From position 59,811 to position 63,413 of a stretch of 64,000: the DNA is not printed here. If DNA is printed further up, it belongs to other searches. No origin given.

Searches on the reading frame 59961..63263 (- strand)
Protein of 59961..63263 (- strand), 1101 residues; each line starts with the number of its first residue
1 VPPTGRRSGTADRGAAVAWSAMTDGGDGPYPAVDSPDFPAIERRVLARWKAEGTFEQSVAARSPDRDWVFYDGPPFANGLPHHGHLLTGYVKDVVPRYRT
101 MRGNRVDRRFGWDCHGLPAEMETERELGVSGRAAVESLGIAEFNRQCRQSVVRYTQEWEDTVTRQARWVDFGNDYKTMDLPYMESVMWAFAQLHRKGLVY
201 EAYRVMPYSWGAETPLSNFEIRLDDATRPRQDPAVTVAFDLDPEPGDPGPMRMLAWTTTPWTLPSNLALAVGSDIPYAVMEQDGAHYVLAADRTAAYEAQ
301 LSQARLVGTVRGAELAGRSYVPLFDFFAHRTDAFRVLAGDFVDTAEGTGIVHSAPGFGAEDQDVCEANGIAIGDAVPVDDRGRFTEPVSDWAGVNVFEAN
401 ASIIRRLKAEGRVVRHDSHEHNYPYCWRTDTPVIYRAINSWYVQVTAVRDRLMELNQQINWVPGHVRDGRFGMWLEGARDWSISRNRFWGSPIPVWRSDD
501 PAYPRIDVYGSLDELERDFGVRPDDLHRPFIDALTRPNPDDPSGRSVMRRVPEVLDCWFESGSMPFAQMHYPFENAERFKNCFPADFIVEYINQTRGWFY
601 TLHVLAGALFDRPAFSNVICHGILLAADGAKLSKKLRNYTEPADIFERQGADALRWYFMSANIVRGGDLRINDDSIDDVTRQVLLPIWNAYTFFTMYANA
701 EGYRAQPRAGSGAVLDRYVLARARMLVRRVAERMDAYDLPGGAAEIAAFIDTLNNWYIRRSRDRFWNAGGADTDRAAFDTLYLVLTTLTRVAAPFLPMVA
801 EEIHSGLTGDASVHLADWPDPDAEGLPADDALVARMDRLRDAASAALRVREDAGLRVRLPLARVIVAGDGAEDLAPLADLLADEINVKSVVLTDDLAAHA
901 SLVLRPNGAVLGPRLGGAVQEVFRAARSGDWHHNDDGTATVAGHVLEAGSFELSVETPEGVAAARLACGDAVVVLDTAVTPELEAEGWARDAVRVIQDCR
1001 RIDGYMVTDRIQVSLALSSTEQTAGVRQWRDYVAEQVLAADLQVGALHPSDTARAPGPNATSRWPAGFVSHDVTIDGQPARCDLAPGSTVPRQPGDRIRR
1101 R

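Call 31: search_protein_families(library=pfam, proteins=[window:59961-63263:-], max_evalue=0.00001)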
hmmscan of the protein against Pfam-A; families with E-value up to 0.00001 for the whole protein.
window:59961-63263:- (1101 aa): 4 families
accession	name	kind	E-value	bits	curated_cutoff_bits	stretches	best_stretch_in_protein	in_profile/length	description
PF00133.28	tRNA-synt_1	-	2.2e-125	419.1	22.7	1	45-665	2-409/414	tRNA synthetases class I (I, L, M and V)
PF08264.19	Anticodon_1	-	6.8e-25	88.1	25.1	1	716-861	1-144/148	Anticodon-binding domain of tRNA ligase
PF19302.4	DUF5915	-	8.7e-24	84.6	27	1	879-1046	2-174/195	Domain of unknown function (DUF5915)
PF09334.17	tRNA-synt_1g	-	5.7e-14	52.1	20.1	0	75-137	8-69/391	tRNA synthetases class I (M)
